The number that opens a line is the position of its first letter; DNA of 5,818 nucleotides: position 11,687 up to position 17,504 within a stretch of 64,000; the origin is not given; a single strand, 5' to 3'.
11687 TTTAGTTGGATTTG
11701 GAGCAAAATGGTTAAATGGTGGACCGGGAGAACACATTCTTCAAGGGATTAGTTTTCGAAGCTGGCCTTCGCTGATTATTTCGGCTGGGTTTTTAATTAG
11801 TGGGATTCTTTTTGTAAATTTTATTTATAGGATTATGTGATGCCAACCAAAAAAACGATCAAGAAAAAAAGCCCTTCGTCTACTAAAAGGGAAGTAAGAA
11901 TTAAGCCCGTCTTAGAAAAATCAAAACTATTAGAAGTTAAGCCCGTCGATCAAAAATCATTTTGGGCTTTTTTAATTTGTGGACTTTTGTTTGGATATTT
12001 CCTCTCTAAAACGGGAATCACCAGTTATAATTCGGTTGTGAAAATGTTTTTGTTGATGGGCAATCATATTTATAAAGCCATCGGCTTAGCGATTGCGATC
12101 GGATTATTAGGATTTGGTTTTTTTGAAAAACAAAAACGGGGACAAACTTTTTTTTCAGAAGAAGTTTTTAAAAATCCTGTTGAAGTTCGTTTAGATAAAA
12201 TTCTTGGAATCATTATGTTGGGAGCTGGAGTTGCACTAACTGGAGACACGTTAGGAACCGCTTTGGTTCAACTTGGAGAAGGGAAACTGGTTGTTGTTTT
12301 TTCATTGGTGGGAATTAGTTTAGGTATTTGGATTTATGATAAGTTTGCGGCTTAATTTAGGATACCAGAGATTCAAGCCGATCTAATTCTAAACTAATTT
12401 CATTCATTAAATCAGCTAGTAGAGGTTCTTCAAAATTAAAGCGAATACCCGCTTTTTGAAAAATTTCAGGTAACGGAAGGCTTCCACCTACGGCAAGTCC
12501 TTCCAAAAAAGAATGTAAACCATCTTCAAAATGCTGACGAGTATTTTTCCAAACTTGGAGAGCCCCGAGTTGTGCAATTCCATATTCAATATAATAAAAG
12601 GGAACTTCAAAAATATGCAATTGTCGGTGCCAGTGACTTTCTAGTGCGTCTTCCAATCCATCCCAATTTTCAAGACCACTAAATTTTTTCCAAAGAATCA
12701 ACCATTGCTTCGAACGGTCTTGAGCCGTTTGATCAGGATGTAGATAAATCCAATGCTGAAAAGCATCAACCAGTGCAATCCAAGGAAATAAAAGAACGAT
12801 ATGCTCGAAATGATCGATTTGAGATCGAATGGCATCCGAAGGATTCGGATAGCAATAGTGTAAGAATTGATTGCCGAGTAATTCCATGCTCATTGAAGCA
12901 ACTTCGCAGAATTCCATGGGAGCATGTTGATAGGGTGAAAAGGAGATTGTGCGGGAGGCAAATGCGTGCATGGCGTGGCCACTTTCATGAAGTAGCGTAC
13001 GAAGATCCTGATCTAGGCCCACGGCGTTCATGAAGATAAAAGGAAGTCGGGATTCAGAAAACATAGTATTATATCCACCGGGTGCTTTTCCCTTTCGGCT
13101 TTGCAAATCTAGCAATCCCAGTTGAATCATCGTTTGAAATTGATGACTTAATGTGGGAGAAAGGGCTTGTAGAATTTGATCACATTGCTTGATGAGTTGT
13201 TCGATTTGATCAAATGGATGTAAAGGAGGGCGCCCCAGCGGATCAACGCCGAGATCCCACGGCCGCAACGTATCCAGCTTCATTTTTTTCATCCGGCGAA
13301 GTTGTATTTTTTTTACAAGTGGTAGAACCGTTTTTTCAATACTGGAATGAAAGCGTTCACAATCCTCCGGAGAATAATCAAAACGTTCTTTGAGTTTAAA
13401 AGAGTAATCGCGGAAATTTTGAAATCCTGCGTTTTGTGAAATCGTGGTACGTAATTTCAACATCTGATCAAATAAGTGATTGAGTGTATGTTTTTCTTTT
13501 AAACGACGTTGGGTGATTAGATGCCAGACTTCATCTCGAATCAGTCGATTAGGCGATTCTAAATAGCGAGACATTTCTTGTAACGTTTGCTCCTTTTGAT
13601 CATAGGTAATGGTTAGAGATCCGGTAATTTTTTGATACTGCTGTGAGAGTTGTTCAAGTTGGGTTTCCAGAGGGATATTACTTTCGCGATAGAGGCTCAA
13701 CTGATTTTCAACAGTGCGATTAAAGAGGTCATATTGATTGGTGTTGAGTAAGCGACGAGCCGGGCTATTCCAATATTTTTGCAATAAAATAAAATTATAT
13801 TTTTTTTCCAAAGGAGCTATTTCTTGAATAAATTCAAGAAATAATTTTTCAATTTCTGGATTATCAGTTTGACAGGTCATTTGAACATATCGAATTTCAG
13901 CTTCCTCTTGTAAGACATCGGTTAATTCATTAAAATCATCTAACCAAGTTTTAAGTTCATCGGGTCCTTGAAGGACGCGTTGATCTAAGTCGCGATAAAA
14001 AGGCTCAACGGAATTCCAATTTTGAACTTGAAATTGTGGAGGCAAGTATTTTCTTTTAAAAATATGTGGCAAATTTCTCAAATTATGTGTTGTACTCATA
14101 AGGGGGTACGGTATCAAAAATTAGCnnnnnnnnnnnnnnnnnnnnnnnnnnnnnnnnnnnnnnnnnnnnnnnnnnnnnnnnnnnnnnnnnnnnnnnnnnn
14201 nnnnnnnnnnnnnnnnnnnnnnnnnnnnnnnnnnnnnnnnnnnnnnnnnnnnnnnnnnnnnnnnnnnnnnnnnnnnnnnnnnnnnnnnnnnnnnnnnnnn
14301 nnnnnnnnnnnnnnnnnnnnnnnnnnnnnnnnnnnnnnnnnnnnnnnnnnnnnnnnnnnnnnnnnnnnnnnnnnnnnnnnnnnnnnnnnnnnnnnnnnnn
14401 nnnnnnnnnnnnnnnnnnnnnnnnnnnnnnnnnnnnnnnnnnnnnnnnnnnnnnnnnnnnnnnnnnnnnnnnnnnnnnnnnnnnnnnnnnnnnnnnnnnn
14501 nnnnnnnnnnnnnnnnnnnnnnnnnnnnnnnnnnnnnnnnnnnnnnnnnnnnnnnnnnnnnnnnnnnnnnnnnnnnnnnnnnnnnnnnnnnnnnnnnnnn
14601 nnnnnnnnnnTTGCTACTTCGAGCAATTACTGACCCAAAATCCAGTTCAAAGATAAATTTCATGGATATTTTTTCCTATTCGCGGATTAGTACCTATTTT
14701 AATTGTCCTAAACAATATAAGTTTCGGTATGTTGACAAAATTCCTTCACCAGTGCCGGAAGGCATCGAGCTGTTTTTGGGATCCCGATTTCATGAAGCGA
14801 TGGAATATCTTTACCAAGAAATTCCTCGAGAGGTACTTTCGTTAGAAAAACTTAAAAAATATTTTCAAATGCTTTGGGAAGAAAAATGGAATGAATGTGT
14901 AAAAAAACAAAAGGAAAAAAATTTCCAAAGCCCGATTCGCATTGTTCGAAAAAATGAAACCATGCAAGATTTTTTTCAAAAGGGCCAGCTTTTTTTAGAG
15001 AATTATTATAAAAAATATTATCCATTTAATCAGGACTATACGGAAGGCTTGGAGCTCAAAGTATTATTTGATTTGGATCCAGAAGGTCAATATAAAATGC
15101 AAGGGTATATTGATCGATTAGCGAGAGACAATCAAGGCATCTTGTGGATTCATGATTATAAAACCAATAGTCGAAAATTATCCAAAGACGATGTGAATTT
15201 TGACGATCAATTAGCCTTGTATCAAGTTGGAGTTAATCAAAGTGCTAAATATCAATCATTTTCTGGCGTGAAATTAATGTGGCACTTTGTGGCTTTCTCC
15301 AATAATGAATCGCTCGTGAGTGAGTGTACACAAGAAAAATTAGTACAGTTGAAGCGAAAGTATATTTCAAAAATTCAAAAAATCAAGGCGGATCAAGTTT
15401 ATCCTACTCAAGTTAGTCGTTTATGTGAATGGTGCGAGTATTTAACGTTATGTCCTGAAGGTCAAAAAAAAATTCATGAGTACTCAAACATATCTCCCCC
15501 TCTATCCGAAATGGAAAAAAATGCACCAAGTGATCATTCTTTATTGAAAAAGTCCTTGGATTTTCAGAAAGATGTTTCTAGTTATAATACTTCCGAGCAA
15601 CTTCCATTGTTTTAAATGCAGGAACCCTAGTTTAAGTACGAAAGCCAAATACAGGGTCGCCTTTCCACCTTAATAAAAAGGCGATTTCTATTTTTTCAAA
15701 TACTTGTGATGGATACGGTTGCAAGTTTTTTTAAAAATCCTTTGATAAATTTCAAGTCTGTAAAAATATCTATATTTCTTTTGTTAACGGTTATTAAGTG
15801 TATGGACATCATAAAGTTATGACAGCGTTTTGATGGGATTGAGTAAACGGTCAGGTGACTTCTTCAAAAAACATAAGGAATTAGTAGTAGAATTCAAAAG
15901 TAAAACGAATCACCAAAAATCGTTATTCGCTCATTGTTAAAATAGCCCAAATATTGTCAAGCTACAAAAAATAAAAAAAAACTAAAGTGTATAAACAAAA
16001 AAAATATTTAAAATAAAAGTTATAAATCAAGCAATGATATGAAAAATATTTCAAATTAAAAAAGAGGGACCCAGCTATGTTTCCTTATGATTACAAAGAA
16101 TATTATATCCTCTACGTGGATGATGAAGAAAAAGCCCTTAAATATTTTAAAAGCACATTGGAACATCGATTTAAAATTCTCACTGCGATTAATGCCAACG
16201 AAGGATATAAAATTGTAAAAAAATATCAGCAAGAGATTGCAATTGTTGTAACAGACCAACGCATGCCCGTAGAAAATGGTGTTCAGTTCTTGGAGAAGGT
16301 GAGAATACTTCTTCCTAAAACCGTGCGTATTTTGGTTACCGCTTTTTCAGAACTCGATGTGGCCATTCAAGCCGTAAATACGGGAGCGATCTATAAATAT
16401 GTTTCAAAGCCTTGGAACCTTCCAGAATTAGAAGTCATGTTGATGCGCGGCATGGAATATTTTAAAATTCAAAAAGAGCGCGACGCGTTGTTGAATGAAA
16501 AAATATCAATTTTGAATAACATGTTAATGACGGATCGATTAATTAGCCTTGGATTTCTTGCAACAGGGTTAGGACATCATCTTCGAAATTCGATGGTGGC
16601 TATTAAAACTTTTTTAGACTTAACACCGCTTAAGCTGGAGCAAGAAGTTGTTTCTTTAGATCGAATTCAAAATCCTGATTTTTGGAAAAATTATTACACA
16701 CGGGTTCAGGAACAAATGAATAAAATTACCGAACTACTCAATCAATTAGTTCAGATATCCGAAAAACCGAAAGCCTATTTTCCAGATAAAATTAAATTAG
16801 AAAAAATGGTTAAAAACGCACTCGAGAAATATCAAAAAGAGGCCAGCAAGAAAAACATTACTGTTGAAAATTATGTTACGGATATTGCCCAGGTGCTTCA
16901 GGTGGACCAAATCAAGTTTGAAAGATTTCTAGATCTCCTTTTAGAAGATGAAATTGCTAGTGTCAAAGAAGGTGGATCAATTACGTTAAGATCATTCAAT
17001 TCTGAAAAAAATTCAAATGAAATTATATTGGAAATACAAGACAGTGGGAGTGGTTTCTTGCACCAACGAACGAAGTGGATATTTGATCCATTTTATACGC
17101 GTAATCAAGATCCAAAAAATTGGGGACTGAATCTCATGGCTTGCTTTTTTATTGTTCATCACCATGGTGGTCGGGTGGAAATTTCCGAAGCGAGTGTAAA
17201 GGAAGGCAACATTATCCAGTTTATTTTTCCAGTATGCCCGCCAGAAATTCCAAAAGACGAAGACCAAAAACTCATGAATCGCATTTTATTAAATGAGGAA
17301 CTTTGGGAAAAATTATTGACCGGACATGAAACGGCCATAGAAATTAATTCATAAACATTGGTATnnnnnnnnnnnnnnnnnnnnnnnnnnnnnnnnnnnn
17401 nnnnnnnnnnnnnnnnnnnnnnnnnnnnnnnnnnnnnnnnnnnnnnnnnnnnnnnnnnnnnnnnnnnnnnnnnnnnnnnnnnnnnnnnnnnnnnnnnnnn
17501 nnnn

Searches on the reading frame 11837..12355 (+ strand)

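Call 15: search_protein_families(library=pfam, proteins=[window:11837-12355:+])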
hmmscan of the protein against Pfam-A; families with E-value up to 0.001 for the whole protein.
window:11837-12355:+ (172 aa): 2 families
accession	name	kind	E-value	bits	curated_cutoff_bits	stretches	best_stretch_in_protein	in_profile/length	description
PF20398.3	DUF6691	-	3.1e-05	24.7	27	1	45-155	6-118/142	Family of unknown function (DUF6691)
PF04143.19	Sulf_transp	-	4e-05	23.7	27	1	67-168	10-104/310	Sulphur transport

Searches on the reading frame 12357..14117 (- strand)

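Call 15: search_protein_families(library=pfam, proteins=[window:12357-14117:-])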
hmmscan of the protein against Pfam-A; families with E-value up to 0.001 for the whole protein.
window:12357-14117:- (586 aa): 1 family
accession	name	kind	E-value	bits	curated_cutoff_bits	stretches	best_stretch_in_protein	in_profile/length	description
PF01432.26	Peptidase_M3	-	6.3e-47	161.4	27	1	185-569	2-454/457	Peptidase family M3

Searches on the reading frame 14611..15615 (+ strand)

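Call 15: search_protein_families(library=pfam, proteins=[window:14611-15615:+])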
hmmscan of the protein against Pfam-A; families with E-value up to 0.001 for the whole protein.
window:14611-15615:+ (334 aa): 1 family
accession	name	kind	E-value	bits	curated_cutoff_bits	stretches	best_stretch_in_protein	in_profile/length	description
PF12705.13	PDDEXK_1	-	5.8e-30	105.5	22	1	21-282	2-247/247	PD-(D/E)XK nuclease superfamily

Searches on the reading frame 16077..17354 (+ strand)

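Call 15: search_protein_families(library=pfam, proteins=[window:16077-17354:+])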
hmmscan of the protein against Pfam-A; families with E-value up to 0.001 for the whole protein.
window:16077-17354:+ (425 aa): 2 families
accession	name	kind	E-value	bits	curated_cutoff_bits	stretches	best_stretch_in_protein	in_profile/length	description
PF00072.30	Response_reg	-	1.8e-15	57.5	30.2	1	11-121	1-109/111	Response regulator receiver domain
PF02518.31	HATPase_c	-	3.6e-08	34.3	26.4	1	298-386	25-109/111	Histidine kinase-, DNA gyrase B-, and HSP90-like ATPase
